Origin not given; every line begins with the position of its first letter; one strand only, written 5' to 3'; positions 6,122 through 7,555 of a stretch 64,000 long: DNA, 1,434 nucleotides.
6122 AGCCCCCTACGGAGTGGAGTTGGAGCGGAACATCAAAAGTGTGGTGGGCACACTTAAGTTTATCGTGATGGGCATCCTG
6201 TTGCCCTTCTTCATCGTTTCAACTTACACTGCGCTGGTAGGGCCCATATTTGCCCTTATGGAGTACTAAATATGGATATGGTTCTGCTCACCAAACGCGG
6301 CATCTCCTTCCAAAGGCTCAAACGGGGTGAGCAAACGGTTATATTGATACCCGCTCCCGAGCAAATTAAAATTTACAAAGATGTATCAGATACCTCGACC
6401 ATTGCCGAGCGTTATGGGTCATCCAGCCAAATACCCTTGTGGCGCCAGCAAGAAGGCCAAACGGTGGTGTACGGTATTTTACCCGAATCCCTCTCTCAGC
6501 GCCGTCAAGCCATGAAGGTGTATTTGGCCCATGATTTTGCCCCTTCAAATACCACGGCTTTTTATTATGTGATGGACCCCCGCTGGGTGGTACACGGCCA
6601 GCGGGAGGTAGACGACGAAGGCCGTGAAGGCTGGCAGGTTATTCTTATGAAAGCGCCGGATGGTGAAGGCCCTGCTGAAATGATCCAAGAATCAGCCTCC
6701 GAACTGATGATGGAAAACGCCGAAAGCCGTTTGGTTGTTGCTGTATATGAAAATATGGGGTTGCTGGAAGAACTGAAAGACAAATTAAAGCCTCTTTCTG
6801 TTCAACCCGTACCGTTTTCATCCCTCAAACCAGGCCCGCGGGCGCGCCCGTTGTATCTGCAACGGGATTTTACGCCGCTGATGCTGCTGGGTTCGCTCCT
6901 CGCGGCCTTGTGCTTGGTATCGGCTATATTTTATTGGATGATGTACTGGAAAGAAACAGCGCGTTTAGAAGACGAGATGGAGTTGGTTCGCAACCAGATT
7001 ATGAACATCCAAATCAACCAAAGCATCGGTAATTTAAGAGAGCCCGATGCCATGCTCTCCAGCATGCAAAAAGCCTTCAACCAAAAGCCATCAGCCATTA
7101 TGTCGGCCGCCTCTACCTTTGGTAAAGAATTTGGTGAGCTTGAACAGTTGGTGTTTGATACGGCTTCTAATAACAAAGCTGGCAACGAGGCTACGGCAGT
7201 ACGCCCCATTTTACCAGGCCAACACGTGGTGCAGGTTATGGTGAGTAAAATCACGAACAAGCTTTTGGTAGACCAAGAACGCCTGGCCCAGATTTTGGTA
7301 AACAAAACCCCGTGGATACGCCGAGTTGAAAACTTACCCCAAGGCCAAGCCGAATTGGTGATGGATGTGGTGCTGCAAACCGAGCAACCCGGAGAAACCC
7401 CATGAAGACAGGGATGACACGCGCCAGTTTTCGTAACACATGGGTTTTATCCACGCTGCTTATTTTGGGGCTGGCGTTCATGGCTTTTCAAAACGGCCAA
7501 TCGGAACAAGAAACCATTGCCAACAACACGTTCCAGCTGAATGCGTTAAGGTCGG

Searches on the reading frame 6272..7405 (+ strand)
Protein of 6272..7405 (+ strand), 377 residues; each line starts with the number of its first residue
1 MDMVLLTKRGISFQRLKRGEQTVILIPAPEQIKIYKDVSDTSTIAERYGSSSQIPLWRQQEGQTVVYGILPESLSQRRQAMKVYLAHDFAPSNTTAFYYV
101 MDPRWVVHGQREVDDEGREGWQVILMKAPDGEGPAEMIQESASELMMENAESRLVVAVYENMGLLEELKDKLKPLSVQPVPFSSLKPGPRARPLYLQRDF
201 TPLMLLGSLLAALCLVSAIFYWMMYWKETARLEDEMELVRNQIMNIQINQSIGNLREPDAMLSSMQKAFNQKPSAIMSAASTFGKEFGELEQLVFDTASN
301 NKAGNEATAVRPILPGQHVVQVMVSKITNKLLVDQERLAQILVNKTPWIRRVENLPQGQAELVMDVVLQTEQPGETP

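Call 11: search_protein_families(library=pfam, proteins=[window:6272-7405:+], max_evalue=0.01)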
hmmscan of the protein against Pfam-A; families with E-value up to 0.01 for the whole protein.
window:6272-7405:+ (377 aa): 0 families

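Call 91: search_solved_structures(query=window:6272-7402:+, max_evalue=1)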
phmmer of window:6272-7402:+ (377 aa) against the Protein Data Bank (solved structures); distinct sequences matched with E-value up to 1: 0.
